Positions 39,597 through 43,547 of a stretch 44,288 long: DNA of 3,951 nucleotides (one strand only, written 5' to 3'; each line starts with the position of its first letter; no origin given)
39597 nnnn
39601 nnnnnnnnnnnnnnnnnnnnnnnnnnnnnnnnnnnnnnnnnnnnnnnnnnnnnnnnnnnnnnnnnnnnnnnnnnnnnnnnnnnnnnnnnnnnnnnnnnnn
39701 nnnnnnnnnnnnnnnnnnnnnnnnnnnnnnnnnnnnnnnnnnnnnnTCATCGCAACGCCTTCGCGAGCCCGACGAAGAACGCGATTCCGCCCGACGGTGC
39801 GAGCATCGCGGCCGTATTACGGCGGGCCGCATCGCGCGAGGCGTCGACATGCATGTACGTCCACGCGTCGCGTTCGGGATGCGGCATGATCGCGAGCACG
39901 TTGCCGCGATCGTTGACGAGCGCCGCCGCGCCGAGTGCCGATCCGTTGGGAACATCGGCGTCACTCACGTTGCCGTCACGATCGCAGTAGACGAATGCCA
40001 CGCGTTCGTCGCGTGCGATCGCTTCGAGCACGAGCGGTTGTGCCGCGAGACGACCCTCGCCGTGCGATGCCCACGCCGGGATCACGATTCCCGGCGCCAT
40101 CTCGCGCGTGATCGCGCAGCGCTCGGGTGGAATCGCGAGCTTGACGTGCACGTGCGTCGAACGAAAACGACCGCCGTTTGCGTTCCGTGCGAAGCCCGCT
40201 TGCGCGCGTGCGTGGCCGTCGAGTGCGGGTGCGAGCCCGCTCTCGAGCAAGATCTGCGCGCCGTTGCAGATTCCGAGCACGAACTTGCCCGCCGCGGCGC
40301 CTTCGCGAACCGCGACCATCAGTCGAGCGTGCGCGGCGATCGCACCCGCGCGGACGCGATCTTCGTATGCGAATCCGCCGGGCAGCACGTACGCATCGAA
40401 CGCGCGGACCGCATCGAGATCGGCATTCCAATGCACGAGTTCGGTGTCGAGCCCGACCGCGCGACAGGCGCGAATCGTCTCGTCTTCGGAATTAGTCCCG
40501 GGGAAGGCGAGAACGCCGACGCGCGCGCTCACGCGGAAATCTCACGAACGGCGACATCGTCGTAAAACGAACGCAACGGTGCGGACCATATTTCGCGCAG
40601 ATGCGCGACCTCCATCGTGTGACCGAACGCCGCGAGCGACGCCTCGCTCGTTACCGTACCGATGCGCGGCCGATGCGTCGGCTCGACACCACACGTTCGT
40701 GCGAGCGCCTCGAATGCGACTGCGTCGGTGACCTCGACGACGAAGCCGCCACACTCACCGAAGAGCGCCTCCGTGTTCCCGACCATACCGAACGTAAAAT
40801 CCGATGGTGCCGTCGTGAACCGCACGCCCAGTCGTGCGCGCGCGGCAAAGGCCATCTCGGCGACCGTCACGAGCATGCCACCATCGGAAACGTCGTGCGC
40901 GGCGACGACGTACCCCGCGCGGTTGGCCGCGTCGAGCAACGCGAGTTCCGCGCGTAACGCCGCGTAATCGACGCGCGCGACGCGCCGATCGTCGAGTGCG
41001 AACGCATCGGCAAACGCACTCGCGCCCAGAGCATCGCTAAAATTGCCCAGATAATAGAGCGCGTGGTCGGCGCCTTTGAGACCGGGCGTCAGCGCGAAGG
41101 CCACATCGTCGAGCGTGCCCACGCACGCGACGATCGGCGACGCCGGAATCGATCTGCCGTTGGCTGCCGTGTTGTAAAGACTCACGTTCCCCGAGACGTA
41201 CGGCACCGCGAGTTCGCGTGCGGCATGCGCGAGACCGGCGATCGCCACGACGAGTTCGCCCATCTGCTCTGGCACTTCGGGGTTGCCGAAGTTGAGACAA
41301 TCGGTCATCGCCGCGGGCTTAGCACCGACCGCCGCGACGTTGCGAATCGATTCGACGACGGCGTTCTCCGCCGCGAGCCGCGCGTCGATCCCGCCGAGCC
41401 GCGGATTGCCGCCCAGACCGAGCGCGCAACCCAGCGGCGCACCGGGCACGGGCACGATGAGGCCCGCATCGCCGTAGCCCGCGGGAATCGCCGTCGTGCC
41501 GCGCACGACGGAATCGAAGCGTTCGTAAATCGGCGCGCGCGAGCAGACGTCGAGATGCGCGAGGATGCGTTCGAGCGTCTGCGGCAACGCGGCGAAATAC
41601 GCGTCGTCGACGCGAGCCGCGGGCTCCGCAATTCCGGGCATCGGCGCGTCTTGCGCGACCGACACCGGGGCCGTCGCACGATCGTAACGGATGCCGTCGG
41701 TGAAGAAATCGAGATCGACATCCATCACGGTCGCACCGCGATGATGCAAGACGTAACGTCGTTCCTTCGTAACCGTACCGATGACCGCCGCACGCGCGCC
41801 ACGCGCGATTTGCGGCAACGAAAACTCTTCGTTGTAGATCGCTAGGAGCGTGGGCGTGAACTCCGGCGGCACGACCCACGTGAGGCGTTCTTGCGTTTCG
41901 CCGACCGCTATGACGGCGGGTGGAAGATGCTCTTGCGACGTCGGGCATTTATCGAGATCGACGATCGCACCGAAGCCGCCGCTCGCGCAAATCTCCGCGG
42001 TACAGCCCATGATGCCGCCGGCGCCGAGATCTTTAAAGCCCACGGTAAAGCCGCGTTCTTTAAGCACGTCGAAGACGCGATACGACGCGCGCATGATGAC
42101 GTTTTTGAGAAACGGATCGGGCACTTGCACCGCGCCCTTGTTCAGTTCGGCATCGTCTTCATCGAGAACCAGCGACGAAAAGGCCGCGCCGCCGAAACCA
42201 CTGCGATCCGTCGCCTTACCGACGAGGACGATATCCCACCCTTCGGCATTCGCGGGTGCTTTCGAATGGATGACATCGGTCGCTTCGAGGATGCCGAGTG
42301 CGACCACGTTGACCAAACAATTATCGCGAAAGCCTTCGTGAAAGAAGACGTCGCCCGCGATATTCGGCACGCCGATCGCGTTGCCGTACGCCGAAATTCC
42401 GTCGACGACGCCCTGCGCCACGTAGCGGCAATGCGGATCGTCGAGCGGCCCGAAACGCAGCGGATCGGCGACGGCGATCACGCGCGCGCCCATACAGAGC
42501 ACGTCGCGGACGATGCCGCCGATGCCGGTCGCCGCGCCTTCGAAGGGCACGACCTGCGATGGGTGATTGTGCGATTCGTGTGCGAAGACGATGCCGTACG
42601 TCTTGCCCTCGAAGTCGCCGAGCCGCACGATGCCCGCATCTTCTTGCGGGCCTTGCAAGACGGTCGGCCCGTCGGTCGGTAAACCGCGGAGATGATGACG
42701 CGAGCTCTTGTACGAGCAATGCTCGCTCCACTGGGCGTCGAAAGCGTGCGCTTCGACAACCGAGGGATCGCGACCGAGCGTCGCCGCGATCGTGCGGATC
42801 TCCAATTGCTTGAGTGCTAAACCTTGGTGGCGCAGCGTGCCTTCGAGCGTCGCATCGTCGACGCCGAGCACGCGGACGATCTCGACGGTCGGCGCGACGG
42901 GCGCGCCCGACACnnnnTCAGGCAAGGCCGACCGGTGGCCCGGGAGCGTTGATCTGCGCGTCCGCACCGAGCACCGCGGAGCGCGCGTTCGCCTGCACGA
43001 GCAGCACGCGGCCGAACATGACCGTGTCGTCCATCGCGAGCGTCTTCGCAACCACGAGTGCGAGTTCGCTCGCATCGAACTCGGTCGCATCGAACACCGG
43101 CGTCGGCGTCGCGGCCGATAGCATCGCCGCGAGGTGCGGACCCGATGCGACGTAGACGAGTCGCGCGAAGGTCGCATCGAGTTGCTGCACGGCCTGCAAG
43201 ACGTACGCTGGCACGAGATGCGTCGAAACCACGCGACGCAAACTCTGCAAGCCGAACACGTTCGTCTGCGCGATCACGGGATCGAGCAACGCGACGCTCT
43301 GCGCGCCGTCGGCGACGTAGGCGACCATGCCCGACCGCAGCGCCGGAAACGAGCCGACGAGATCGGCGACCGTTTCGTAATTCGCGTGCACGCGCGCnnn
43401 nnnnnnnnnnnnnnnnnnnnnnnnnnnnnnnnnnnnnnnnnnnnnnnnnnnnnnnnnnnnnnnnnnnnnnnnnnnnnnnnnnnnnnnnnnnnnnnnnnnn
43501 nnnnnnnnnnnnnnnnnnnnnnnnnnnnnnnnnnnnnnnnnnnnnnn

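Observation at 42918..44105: PurC fused to a degenerate PurE-like domain, the same domain order as animal PAICS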

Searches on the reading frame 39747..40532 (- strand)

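Call 10: search_protein_families(library=pfam, proteins=[window:39747-40532:-], max_evalue=0.00001)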
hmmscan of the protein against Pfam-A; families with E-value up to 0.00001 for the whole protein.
window:39747-40532:- (261 aa): 2 families
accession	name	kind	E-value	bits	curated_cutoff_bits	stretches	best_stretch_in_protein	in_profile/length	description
PF13507.12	GATase_5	-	5.3e-40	137.6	27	1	3-229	2-236/260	CobB/CobQ-like glutamine amidotransferase domain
PF01965.30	DJ-1_PfpI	-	6.9e-06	26.4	26.6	0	41-101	58-113/165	DJ-1/PfpI family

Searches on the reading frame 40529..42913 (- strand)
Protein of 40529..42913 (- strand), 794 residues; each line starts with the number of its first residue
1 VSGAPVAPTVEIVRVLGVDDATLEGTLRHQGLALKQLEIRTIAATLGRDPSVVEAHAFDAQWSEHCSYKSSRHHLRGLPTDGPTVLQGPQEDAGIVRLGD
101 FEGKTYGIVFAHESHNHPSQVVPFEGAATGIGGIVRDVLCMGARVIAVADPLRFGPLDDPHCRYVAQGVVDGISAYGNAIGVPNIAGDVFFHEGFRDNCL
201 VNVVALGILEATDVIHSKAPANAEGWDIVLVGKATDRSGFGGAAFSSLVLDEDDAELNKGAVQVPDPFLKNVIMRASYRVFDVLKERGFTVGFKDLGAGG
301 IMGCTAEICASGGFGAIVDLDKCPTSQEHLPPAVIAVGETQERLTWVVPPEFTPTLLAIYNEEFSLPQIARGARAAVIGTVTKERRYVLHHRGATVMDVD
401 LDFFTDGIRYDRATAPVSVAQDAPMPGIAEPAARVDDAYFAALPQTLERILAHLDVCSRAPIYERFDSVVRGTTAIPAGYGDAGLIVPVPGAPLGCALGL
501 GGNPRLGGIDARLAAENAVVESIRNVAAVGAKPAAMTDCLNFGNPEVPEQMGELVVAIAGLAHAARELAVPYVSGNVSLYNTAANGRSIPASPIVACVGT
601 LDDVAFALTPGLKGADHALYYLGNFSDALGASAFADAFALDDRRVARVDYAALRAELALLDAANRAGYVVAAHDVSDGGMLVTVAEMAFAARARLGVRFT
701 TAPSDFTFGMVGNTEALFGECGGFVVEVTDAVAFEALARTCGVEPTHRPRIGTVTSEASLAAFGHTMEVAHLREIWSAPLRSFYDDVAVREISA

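Call 10: search_protein_families(library=pfam, proteins=[window:40529-42913:-], max_evalue=0.00001)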
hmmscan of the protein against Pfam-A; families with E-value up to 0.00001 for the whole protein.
window:40529-42913:- (794 aa): 3 families
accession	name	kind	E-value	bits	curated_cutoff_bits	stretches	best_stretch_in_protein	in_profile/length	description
PF00586.29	AIRS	-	6.1e-35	120.5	24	2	91-208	2-111/112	AIR synthase related protein, N-terminal domain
PF02769.27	AIRS_C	-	1.6e-33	116.5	23.1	2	227-390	5-154/156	AIR synthase related protein, C-terminal domain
PF18072.6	FGAR-AT_linker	-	3.8e-12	47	26.6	1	26-69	4-50/50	Formylglycinamide ribonucleotide amidotransferase linker domain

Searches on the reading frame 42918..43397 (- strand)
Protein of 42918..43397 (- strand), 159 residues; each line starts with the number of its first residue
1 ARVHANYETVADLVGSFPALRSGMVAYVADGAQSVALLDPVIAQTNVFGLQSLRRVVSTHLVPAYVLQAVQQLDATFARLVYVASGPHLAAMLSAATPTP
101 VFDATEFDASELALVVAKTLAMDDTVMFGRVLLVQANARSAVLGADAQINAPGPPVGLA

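Call 3: search_protein_families(library=pfam, proteins=[window:42918-43385:-], max_evalue=10)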
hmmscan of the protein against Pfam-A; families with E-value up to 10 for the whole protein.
window:42918-43385:- (155 aa): 1 family
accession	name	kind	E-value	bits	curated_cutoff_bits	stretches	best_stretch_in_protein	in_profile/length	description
PF00731.26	AIRC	-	0.0029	17.6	30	1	32-98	13-81/148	AIR carboxylase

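Call 4: search_protein_families(library=ncbifam, proteins=[window:42918-43385:-], max_evalue=10)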
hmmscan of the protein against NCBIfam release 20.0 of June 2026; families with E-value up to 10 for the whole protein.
window:42918-43385:- (155 aa): 1 family
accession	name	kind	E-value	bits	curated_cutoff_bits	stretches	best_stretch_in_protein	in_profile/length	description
TIGR01162.1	purE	equivalog_domain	2.9e-05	23.6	149.6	2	39-98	19-80/156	5-(carboxyamino)imidazole ribonucleotide mutase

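Call 6: find_homologous_proteins(query=window:42918-43397:-, max_evalue=0.001)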
Query window:42918-43397:- (159 aa): 40 proteins with E <= 0.001 among 347 candidates.
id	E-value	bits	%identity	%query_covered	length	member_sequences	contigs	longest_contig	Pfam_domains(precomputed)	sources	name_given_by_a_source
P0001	4.8e-74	265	98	86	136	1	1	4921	-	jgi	-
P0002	5.5e-70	252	78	96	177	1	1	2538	-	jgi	jgi:hypothetical protein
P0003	6.9e-68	245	81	95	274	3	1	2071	PF01259.25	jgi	jgi:hypothetical protein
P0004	3.9e-67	243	80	95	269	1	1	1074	PF01259.25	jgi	jgi:hypothetical protein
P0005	7.1e-67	242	78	95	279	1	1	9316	PF01259.25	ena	-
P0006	5.2e-64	233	77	95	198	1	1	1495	PF00731.27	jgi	jgi:hypothetical protein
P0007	7.3e-64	232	71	95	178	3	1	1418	-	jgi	jgi:hypothetical protein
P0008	1.1e-63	232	76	95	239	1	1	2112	PF01259.25,PF00731.27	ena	-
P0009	1.3e-61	225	71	95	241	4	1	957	PF01259.25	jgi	jgi:phosphoribosylcarboxyaminoimidazole (NCAIR) mutase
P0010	3.0e-61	224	71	94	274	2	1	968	PF01259.25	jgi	jgi:hypothetical protein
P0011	2.7e-60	221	71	96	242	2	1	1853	PF01259.25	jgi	jgi:hypothetical protein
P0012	2.8e-60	221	69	95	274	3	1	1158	PF01259.25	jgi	jgi:hypothetical protein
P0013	3.6e-60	220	71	94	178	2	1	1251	-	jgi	jgi:hypothetical protein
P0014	4.1e-56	207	67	96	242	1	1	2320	PF01259.25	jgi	jgi:hypothetical protein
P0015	4.4e-56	207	70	89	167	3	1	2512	-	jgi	jgi:hypothetical protein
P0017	3.5e-52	194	67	95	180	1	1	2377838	-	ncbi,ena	-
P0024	5.0e-42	161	58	97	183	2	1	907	PF00731.27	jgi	jgi:hypothetical protein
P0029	7.7e-33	132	50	97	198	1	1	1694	PF00731.27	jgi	jgi:membrane-associated protease RseP (regulator of RpoE activity)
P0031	8.9e-32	128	47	97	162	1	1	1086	PF00731.27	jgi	jgi:hypothetical protein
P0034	2.4e-31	127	46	96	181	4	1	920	PF00731.27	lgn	-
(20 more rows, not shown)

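Call 11: find_encoding_contigs(protein=P0017, flank=10000, max_places=3)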
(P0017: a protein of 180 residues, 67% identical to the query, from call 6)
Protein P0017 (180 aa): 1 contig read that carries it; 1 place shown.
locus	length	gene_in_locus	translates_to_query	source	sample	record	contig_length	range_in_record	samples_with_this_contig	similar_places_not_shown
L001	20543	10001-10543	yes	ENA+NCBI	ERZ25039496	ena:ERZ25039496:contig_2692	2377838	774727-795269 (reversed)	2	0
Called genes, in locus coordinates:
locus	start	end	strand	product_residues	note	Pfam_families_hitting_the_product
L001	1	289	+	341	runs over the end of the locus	PF08240:ADH_N, PF00107:ADH_zinc_N, PF13602:ADH_zinc_N_2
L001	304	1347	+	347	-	PF08240:ADH_N, PF00107:ADH_zinc_N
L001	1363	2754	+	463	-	PF17408:MCD_N, PF05292:MCD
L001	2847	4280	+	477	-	PF01381:HTH_3 (weak), PF13560:HTH_31 (faint), PF00926:DHBP_synthase, PF00925:GTP_cyclohydro2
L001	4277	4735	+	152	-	PF00885:DMRL_synthase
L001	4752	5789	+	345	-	PF01008:IF-2B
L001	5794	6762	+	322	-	-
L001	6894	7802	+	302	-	-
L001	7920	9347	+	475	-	PF00206:Lyase_1, PF10397:ADSL_C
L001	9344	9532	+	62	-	PF01259:SAICAR_synt (weak)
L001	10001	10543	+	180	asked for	-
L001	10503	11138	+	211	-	PF18072:FGAR-AT_linker, PF00586:AIRS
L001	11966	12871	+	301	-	PF00586:AIRS, PF02769:AIRS_C (weak)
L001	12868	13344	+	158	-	PF07685:GATase_3 (faint), PF13507:GATase_5, PF00117:GATase (weak), PF01965:DJ-1_PfpI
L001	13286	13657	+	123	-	PF13507:GATase_5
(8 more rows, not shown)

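Call 45: search_solved_structures(query=A4, max_evalue=10, show_alignments=3)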
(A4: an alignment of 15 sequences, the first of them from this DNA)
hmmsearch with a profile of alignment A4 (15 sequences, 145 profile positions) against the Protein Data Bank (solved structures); distinct sequences matched with E-value up to 10: 21.
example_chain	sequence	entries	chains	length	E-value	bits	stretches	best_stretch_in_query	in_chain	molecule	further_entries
4ja0_A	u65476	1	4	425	1e-11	48.1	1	6-136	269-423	Phosphoribosylaminoimidazole carboxylase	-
3trh_A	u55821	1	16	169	1e-07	35.1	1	5-89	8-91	Phosphoribosylaminoimidazole carboxylase carboxyltransferase subunit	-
2ywx_A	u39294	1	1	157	8.6e-07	32.1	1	5-88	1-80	Phosphoribosylaminoimidazole carboxylase catalytic subunit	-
3kuu_A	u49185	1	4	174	2.1e-06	30.9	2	6-91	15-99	Phosphoribosylaminoimidazole carboxylase catalytic subunit PurE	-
3rg8_A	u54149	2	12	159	1.2e-05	28.4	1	2-79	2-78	Phosphoribosylaminoimidazole carboxylase, PurE protein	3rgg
2h31_A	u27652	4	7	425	5.9e-05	26.2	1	6-89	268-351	Multifunctional protein ADE2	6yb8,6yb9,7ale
5c5d_A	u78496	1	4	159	0.00016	24.8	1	2-79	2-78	phosphoribosylaminoimidazole carboxylase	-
3ors_A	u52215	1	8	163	0.00025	24.2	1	6-89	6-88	N5-Carboxyaminoimidazole Ribonucleotide Mutase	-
3lp6_A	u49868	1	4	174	0.00068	22.7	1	7-88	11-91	Phosphoribosylaminoimidazole carboxylase catalytic subunit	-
4grd_A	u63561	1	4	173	0.0024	21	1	6-89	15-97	Phosphoribosylaminoimidazole carboxylase catalytic subunit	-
1xmp_A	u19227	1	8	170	0.0025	20.9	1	5-90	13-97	phosphoribosylaminoimidazole carboxylase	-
6o55_A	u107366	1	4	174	0.0026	20.8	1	1-90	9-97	N5-carboxyaminoimidazole ribonucleotide mutase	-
4ay3_A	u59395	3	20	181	0.0029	20.7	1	5-90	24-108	N5-CARBOXYAMINOIMIDAZOLE RIBONUCLEOTIDE MUTASE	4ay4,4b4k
2nsh_A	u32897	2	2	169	0.0079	19.3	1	3-91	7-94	Phosphoribosylaminoimidazole carboxylase catalytic subunit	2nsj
1qcz_A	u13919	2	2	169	0.0083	19.2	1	3-91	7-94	N5-CARBOXYAMINOIMIDAZOLE RIBONUCLEOTIDE MUTASE | Phosphoribosylaminoimidazole carboxylase catalytic subunit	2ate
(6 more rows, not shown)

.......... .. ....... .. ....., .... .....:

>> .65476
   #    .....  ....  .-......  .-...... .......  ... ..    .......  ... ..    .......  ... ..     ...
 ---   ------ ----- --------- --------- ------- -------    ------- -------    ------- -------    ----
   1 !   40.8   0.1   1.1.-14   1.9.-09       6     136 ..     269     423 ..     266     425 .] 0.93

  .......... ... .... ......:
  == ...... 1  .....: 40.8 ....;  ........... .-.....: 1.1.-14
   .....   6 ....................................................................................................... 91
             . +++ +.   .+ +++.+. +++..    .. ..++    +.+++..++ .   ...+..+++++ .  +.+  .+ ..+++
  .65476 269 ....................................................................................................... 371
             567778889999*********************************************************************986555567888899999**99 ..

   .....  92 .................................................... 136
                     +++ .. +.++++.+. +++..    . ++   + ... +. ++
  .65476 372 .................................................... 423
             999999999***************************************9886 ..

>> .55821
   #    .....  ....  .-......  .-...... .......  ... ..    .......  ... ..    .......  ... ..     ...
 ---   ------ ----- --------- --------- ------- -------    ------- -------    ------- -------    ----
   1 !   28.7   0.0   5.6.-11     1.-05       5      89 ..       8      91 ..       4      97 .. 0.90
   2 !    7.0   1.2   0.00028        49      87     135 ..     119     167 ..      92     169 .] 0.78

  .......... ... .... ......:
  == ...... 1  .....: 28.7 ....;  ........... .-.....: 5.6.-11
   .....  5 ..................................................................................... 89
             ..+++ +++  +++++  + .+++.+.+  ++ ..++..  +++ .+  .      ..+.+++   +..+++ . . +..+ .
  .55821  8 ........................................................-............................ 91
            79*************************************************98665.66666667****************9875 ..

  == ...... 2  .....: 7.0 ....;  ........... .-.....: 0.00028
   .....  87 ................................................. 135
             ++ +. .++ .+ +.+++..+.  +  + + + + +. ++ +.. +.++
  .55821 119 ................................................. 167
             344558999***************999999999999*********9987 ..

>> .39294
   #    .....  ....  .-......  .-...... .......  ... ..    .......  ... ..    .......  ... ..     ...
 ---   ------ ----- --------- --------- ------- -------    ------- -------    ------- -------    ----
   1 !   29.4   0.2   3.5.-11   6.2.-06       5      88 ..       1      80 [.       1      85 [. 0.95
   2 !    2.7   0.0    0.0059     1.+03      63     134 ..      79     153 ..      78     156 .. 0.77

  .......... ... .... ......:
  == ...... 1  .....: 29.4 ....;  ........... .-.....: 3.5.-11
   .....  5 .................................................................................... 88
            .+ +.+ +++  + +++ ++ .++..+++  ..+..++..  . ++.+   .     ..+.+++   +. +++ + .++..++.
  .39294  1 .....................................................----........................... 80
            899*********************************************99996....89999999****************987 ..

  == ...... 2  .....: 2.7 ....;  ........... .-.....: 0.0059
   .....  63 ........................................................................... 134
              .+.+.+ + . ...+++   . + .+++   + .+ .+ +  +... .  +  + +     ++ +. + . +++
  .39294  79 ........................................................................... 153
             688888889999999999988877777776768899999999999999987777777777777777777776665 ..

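Call 46: search_protein_families(library=pfam, alignment_id=A4, max_evalue=1)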
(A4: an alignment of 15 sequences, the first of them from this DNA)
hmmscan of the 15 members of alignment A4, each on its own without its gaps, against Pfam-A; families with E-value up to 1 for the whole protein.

A. member 1, seq(140 aa): 1 family
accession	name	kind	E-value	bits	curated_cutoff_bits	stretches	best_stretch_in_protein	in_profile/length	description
PF00731.26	AIRC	-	0.0022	17.9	30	1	17-83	13-81/148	AIR carboxylase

B. families by the number of members that match (of 15 scanned): 10 families
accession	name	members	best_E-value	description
PF00731.26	AIRC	14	9e-08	AIR carboxylase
PF01177.27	Asp_Glu_race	1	0.00065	Asp/Glu/Hydantoin racemase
PF16968.11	TadZ_N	1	0.0024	Pilus assembly protein TadZ N-terminal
PF05175.20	MTS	1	0.062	Methyltransferase small domain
PF23982.2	XM1_gp53_minor_capsid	1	0.09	XM1 gp53 minor capsid protein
PF09543.15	DUF2379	1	0.11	Protein of unknown function (DUF2379)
PF18139.7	LSDAT_euk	1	0.12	SLOG in TRPM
PF20687.2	CsoSCA_N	1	0.21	Carboxysome Shell Carbonic Anhydrase, N-terminal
PF17110.10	TFB6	1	0.22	Subunit 11 of the general transcription factor TFIIH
PF14618.11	DUF4452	1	0.27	Domain of unknown function (DUF4452)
